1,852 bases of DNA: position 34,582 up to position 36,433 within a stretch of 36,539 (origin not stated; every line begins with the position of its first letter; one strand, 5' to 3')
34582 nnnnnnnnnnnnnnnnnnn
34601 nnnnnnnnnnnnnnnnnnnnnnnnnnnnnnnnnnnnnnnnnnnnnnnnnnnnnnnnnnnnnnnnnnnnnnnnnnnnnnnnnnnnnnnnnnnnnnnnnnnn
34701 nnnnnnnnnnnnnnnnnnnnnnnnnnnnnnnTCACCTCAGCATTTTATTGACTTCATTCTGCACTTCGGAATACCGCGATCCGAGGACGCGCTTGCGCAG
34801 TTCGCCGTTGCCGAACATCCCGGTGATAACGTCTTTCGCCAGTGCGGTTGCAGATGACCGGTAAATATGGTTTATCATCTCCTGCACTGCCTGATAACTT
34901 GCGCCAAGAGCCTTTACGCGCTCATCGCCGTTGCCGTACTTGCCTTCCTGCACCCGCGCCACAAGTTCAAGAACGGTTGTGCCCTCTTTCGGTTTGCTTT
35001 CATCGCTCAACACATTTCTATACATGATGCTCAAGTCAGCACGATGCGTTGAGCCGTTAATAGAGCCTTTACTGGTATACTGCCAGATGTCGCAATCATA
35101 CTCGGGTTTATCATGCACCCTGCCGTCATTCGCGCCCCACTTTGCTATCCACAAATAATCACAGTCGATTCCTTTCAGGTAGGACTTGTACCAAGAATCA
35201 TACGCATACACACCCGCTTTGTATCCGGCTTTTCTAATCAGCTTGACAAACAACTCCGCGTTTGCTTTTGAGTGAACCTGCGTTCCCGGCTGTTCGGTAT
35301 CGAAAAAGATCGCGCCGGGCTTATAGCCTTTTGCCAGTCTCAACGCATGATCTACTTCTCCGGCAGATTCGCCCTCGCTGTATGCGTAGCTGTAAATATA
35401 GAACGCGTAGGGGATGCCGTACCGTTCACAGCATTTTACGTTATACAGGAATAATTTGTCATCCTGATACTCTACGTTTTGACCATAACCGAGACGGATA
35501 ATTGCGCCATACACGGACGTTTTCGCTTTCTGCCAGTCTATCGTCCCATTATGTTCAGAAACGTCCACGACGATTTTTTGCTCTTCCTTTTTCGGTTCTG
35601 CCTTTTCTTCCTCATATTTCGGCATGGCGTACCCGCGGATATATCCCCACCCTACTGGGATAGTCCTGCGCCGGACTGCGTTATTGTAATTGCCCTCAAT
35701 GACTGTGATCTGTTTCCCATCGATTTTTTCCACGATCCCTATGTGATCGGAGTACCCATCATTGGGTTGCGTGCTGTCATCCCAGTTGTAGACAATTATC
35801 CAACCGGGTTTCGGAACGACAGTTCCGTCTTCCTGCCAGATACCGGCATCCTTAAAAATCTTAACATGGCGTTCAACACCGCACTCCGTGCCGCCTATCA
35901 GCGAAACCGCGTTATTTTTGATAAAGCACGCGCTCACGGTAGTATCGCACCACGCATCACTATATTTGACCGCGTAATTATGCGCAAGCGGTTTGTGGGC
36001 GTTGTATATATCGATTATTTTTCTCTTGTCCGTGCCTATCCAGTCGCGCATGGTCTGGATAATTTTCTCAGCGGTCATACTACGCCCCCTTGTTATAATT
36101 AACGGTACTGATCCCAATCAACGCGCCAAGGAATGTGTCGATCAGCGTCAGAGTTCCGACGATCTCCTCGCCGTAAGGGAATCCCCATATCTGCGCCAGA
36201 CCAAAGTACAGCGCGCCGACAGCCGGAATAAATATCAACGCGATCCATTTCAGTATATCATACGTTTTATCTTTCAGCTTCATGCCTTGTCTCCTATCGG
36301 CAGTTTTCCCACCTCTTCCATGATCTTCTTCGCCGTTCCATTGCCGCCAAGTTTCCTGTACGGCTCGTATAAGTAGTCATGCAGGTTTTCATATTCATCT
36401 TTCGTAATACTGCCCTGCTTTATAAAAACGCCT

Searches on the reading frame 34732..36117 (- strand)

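Call 14: search_protein_families(library=pfam, proteins=[window:34732-36117:-], max_evalue=0.01)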
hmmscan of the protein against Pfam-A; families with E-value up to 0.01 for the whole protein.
window:34732-36117:- (461 aa): 3 families
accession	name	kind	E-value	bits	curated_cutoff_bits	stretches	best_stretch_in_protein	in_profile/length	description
PF08230.16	CW_7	-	7.1e-21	74.1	25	2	425-460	2-40/40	CW_7 repeat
PF01183.26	Glyco_hydro_25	-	2.3e-19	70.8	27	1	184-355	1-179/180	Glycosyl hydrolases family 25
PF05257.22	CHAP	-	2.4e-08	34.8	26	1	56-143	8-81/81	CHAP domain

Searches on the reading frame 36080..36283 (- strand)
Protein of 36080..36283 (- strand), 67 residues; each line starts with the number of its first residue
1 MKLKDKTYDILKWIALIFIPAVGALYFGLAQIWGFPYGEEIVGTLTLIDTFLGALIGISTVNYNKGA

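Call 14: search_protein_families(library=pfam, proteins=[window:36080-36283:-], max_evalue=0.01)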
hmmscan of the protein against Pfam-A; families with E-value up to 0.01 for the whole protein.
window:36080-36283:- (67 aa): 1 family
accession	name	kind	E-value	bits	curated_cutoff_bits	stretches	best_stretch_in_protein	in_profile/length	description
PF16938.10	Phage_holin_Dp1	-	1.2e-29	102.9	25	1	3-65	1-63/63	Putative phage holin Dp-1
